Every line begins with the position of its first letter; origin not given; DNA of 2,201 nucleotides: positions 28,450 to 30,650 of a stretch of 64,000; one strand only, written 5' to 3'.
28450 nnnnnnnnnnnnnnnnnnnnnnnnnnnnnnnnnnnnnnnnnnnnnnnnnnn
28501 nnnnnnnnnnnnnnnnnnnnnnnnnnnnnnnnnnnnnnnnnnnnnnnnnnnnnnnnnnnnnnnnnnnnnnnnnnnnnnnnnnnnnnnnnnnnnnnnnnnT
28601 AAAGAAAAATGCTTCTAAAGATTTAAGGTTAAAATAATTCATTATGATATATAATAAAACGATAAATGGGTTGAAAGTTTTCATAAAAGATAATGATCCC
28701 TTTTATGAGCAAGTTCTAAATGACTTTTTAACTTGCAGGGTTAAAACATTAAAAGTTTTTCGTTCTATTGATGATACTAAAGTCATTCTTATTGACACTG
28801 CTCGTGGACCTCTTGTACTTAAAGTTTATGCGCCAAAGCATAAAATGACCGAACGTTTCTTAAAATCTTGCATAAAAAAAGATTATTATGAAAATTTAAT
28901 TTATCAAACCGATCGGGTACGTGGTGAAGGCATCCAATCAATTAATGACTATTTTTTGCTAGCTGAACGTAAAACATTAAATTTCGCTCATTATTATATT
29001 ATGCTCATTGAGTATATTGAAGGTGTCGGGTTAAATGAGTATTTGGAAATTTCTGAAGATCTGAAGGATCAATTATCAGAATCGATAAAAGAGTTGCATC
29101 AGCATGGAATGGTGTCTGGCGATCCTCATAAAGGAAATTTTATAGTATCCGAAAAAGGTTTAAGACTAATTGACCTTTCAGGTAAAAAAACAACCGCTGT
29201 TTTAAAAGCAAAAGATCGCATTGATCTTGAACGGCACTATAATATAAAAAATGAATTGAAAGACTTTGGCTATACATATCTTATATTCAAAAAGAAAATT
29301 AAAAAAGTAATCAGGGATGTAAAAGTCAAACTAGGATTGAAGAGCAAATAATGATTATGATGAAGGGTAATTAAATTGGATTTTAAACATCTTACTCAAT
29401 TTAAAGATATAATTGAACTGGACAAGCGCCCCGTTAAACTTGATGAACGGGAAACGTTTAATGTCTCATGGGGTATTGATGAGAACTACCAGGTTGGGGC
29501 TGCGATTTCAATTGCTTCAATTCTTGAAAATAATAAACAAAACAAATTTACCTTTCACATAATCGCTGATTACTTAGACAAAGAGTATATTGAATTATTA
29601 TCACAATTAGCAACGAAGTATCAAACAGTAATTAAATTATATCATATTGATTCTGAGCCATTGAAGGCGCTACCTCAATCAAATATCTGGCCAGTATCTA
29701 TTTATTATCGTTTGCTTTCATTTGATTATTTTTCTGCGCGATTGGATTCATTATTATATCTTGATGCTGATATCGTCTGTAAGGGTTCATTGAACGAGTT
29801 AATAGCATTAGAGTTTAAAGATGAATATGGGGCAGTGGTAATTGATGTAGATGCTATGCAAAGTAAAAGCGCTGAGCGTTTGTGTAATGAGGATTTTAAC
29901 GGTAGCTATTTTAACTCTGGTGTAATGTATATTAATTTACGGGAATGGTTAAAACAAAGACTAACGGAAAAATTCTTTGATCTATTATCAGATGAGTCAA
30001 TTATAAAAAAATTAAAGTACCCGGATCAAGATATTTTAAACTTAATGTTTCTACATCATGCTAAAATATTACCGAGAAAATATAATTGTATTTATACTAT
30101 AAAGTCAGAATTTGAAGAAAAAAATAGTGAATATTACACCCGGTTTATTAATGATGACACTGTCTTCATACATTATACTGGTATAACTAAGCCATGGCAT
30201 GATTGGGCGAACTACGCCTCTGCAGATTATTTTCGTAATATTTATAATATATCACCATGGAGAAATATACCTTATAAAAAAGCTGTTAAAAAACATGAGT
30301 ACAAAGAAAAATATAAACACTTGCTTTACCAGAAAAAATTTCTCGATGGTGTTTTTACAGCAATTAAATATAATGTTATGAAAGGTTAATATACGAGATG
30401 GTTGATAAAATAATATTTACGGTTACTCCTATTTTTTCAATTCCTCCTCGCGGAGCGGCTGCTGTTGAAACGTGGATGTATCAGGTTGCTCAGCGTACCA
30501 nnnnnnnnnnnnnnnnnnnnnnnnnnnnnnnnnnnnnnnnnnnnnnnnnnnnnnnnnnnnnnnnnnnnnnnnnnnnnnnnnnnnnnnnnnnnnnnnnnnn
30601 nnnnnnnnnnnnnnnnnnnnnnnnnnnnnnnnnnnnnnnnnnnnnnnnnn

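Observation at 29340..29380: waaJ-like gene appears to lack an ATG start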

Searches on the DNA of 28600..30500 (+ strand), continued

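Call 49: get_annotated_region(hit=H65, flank=3000)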
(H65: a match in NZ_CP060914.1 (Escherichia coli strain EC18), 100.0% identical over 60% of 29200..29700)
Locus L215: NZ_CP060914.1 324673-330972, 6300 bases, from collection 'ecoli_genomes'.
description: Escherichia coli strain EC18 chromosome, complete genome
organism: Escherichia coli strain EC18 (NCBI taxid 562)
replicon: chromosome; assembly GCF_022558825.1
host: Homo sapiens; source: urine; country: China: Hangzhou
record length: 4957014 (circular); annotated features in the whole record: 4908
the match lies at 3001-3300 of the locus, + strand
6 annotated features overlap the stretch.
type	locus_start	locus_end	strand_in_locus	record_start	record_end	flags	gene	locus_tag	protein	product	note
CDS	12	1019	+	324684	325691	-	waaO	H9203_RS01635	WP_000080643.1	lipopolysaccharide 3-alpha-galactosyltransferase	-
CDS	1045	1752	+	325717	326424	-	rfaY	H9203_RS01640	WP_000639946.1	lipopolysaccharide core heptose(II) kinase RfaY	-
CDS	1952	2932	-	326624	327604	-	-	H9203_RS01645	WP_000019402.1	IS5-like element IS5 family transposase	-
CDS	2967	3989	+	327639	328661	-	-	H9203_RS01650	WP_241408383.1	glycosyltransferase family 8 protein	-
CDS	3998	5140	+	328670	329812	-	-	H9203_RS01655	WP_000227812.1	lipopolysaccharide N-acetylglucosaminyltransferase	-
CDS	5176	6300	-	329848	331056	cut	rfaL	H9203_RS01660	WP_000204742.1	O-antigen ligase RfaL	-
